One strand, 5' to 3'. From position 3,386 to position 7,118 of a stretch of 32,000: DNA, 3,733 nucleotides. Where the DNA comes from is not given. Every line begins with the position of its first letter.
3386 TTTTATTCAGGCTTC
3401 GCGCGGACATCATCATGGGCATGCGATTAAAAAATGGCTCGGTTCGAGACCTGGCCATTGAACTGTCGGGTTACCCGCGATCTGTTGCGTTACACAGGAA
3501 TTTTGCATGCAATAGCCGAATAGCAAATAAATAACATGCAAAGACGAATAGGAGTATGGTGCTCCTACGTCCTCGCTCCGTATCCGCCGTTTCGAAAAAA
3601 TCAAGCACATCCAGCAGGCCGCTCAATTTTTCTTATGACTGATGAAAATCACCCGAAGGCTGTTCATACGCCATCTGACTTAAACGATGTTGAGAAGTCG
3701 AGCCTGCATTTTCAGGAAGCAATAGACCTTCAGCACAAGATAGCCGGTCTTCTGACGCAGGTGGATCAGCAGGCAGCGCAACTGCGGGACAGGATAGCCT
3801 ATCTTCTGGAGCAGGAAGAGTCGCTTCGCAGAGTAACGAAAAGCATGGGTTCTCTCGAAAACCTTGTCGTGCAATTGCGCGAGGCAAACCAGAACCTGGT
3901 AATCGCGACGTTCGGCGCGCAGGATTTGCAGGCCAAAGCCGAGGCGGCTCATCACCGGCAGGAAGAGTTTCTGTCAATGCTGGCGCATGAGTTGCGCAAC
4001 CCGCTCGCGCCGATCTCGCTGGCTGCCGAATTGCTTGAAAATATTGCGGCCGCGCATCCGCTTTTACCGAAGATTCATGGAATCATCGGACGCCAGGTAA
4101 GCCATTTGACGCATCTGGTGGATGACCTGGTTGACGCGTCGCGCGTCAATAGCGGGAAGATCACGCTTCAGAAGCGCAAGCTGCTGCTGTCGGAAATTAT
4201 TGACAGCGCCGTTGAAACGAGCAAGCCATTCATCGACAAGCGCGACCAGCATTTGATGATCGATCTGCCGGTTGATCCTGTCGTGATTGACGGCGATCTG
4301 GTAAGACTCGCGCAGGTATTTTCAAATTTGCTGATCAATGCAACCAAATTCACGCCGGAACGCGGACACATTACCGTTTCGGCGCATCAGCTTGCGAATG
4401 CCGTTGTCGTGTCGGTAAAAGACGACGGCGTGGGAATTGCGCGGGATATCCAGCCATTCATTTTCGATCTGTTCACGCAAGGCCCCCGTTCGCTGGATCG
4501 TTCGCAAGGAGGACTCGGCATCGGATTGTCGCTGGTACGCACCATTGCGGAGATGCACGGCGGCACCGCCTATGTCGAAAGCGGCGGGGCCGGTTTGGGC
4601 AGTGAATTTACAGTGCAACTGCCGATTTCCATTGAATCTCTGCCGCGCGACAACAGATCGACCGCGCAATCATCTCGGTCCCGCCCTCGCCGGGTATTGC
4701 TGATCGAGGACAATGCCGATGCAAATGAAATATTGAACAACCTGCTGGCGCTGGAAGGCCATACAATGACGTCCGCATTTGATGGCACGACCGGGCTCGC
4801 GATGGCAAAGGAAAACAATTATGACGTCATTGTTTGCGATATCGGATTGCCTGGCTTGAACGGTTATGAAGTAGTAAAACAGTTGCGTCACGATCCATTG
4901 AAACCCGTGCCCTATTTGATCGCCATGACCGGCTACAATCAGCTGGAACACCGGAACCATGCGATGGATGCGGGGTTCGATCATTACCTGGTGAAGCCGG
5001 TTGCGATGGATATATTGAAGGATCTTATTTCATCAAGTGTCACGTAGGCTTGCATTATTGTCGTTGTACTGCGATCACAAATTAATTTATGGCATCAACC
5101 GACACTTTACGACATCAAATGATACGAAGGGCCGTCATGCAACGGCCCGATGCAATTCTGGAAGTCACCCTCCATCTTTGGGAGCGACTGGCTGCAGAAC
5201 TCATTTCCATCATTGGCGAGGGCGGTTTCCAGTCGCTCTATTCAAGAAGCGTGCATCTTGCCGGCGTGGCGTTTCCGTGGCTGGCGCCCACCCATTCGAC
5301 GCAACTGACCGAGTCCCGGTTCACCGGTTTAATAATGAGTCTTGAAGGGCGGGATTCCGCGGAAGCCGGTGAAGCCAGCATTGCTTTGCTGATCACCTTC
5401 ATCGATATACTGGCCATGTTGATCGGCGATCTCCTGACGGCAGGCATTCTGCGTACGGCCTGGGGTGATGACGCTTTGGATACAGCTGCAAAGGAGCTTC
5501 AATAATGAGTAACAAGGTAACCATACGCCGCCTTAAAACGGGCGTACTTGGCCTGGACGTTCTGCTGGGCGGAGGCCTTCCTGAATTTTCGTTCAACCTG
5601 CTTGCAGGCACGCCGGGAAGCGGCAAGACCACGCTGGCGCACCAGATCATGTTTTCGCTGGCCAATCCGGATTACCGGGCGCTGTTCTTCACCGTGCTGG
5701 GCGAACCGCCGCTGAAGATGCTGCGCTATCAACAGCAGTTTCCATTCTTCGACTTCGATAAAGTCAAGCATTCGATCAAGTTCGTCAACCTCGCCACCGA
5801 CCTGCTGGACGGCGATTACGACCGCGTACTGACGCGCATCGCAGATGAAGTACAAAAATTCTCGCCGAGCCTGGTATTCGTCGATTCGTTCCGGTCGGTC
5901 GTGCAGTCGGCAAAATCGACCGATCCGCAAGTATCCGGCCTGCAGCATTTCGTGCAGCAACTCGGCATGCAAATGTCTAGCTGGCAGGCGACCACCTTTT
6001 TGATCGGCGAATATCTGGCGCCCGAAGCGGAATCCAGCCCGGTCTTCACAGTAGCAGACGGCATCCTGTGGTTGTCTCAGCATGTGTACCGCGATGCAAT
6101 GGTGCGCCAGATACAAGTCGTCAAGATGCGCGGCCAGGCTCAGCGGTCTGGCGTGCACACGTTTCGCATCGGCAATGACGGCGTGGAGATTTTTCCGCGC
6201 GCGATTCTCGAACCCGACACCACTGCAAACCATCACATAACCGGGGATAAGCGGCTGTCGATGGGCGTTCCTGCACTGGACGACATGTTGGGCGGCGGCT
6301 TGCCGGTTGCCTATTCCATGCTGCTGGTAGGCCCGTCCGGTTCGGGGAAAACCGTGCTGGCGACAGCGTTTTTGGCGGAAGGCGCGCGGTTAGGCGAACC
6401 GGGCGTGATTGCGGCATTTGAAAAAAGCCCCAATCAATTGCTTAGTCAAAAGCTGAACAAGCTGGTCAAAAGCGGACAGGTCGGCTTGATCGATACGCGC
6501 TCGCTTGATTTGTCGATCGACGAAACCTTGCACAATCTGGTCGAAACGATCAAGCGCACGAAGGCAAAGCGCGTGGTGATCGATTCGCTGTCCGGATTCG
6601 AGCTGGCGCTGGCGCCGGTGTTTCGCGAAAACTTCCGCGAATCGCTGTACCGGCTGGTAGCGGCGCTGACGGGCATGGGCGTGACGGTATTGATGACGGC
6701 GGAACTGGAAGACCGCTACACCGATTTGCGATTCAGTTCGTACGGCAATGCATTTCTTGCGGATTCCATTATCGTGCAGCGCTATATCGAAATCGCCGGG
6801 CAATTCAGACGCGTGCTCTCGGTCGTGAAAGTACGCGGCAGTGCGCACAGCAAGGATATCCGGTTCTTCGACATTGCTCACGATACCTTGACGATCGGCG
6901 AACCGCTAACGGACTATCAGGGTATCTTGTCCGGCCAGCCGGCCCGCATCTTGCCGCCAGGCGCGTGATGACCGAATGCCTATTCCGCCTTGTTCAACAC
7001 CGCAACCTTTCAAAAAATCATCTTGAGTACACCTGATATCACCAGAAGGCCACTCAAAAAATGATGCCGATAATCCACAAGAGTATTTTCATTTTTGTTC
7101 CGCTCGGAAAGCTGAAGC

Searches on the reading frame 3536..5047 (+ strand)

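Call 98: search_protein_families(library=ncbifam, proteins=[window:3536-5047:+], max_evalue=0.01)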
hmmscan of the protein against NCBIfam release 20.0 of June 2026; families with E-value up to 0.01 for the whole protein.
window:3536-5047:+ (503 aa): 155 families (the best 25 are shown)
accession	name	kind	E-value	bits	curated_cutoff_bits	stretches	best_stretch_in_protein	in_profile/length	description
TIGR02956.1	TMAO_torS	equivalog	3.6e-55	187.5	676.5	1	90-500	411-818/967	TMAO reductase system sensor histidine kinase/response regulator TorS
NF041947.1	LuxQ_Vibrio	equivalog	3.9e-54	183.8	1200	1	121-496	451-833/843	quorum-sensing autoinducer 2 sensor kinase/phosphatase LuxQ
NF011874.0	PRK15347.1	equivalog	1.1e-51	175.9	852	2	122-368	378-618/921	two component system sensor kinase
NF008302.0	PRK11091.1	equivalog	6.6e-49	166.8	838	1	132-500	273-641/779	aerobic respiration two-component sensor histidine kinase ArcB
NF008318.0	PRK11107.1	equivalog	5.4e-46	157.1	890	2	114-408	265-560/920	two-component sensor histidine kinase BarA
NF041880.1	EPS_EpsF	equivalog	5.6e-46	157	900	2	136-363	268-492/492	response regulator EpsF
NF008099.0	PRK10841.1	equivalog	5.9e-45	153.4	920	2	129-373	457-699/949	two-component system sensor histidine kinase RcsC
NF046044.1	PnpS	equivalog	9.5e-45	153.3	400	1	70-363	96-390/390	two-component system histidine kinase PnpS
NF038297.2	hybrid_HK_HrmK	equivalog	2.9e-44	151.7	725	1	69-499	164-605/607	hybrid histidine kinase/response regulator HrmK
NF047874.1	MASE3_PAS_HK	subfamily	1.5e-43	149.6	560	1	128-372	385-633/655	MASE3 domain-containing sensor histidine kinase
NF006800.0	PRK09303.1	equivalog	5.1e-42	144.2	342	1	68-365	91-378/383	histidine kinase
TIGR02966.1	phoR_proteo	equivalog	1.8e-39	135.7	334.2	1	50-362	32-333/333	phosphate regulon sensor histidine kinase PhoR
NF041735.1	hist_kin_RppB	equivalog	2.3e-39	135.4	400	1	139-363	213-438/438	two-component system sensor histidine kinase RppB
NF047465.1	hybrid_HK_LvrA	exception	4.2e-39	134.2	1200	2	127-365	187-423/819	hybrid histidine kinase/response regulator LvrA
NF041832.1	near_NosP_CTERM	subfamily_domain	1.4e-38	133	400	1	136-498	1-366/370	NahK/ErcS family hybrid sensor histidine kinase/response regulator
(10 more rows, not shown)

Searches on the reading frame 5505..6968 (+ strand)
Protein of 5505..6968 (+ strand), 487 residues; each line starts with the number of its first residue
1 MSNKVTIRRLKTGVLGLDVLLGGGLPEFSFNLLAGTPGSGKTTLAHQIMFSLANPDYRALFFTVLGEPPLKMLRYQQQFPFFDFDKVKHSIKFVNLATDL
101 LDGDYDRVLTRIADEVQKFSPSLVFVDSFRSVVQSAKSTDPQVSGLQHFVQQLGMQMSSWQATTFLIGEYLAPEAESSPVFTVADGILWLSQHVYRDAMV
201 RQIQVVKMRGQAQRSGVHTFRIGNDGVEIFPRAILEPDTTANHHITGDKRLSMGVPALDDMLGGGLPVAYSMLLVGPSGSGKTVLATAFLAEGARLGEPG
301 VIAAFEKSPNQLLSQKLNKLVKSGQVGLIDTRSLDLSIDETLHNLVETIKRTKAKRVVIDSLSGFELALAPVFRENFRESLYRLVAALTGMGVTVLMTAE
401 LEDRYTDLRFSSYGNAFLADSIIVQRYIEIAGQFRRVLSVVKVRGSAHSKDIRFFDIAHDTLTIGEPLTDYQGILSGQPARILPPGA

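Call 85: find_encoding_contigs(protein=window:5505-6968:+, flank=10000, max_places=5)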
Protein window:5505-6968:+ (487 aa): 1 contig read that carries it; 1 place shown.
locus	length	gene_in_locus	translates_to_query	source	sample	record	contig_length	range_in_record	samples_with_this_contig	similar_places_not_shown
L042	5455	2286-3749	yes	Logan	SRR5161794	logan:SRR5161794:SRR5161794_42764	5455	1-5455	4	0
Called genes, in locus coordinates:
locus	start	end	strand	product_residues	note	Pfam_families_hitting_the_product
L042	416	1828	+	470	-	PF00512:HisKA, PF02518:HATPase_c, PF00072:Response_reg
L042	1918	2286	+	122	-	-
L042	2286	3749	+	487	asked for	PF00154:RecA_N (faint), PF03796:DnaB_C (faint), PF05625:PAXNEB (faint), PF06745:ATPase, PF13481:AAA_25 (weak), PF23442:DUF7125 (faint), PF00004:AAA (faint), PF06745:ATPase, +10 more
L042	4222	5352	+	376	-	PF00768:Peptidase_S11, PF13354:Beta-lactamase2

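Call 98: search_protein_families(library=ncbifam, proteins=[window:5505-6968:+], max_evalue=0.01)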
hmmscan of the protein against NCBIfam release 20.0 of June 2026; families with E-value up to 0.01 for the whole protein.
window:5505-6968:+ (487 aa): 37 families (the best 25 are shown)
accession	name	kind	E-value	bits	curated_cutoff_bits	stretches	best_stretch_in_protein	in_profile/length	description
NF006799.0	PRK09302.1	equivalog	1e-67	228.9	408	1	5-482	8-489/515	circadian clock protein KaiC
TIGR02655.1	circ_KaiC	equivalog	4e-46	157.7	546.25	3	251-423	3-187/484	circadian clock protein KaiC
TIGR03880.1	KaiC_arch_3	hypoth_equivalog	5.1e-40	137.4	249.45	2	254-464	1-217/224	KaiC domain-containing protein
TIGR03877.1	thermo_KaiC_1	hypoth_equivalog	5e-39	134.2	307.25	3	7-232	1-235/238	KaiC domain-containing protein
TIGR03881.1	KaiC_arch_4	hypoth_equivalog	7.3e-33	114.2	247.8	2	249-458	1-221/231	KaiC domain-containing protein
NF004723.0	PRK06067.1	subfamily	8.5e-22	77.8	194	2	251-457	16-227/243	flagellar accessory protein FlaH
NF052589.1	ArlH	equivalog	1.8e-20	73.6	215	2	17-222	9-215/229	archaellum protein ArlH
TIGR03878.1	thermo_KaiC_2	hypoth_equivalog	1.2e-13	51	232.2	2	23-173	31-178/259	KaiC domain-containing protein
TIGR03600.1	phage_DnaB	exception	6.5e-12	45.1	498.65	2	6-63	173-230/421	phage replicative helicase, DnaB family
TIGR00416.1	sms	equivalog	6.5e-12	44.9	403.05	1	8-147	74-198/454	DNA repair protein RadA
NF003301.0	PRK04301.1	equivalog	1.6e-11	43.9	259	2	3-55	76-128/316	DNA repair and recombination protein RadA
TIGR02236.1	recomb_radA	equivalog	7.1e-11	42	361.15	1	3-56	71-124/311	DNA repair and recombination protein RadA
TIGR02237.1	recomb_radB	equivalog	1.5e-09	38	172.4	1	17-196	1-175/210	DNA repair and recombination protein RadB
TIGR02012.1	tigrfam_recA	equivalog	6e-09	35.6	325.3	2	4-49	30-76/321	recombinase RecA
NF006861.0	PRK09361.1-1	equivalog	2e-07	30.8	278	1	248-304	2-58/235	DNA repair and recombination protein RadB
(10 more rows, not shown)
